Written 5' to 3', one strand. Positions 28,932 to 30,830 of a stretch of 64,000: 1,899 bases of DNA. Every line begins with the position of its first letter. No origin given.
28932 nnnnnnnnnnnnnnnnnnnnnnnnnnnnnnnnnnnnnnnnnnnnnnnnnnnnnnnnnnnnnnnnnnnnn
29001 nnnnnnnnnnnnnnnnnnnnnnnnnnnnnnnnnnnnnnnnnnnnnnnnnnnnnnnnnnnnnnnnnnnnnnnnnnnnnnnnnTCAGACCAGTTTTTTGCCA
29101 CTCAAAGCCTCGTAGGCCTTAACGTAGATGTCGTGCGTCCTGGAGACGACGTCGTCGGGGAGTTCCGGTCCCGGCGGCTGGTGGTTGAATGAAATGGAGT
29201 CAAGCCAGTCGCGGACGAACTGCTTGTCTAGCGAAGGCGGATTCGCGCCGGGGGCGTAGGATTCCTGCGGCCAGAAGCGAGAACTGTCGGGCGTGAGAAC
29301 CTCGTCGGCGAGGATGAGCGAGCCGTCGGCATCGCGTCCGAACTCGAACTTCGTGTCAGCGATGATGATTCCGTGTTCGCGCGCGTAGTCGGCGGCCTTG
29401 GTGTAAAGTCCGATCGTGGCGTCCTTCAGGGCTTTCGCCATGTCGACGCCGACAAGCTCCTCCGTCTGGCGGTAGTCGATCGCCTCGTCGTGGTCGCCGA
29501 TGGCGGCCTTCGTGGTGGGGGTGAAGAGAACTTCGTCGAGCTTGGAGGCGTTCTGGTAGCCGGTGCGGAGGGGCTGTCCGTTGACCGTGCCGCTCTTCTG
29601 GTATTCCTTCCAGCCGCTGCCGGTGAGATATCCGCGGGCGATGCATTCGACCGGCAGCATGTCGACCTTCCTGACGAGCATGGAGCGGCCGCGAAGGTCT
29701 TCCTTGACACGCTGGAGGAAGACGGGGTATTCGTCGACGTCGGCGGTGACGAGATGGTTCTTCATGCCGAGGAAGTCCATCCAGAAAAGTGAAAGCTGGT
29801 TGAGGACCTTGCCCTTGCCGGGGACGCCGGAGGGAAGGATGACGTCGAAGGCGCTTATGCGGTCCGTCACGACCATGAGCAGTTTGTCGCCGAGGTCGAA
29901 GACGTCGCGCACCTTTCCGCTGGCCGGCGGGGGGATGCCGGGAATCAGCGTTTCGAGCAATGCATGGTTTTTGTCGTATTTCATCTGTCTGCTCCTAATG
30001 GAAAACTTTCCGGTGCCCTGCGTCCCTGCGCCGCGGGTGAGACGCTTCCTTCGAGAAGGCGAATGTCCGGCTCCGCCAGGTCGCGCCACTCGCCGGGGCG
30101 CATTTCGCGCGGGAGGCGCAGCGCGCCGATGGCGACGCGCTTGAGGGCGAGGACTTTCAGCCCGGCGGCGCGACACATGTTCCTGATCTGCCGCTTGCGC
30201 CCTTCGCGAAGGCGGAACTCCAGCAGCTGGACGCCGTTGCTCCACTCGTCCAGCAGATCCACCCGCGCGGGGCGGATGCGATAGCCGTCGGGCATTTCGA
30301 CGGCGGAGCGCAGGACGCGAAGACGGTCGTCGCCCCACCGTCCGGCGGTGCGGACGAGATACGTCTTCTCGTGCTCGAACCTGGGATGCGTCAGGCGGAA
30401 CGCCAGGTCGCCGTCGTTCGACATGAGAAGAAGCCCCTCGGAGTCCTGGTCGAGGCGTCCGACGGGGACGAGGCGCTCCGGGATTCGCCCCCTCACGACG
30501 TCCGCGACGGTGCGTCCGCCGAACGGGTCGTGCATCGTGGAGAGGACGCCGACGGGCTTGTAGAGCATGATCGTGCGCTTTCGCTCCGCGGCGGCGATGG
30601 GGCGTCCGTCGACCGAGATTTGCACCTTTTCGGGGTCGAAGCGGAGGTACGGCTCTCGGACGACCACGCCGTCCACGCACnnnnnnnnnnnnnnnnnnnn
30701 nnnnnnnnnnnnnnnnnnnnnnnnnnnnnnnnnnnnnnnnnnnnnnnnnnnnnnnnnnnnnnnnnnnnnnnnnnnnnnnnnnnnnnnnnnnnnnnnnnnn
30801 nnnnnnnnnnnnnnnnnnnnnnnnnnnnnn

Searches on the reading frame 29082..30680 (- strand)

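Call 58: search_protein_families(library=pfam, proteins=[window:29082-30680:-], max_evalue=0.001)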
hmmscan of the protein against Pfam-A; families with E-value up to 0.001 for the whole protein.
window:29082-30680:- (532 aa): 1 family
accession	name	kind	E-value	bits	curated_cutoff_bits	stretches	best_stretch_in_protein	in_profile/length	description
PF01259.24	SAICAR_synt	-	8.6e-72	242.1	20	1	254-496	4-222/233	SAICAR synthetase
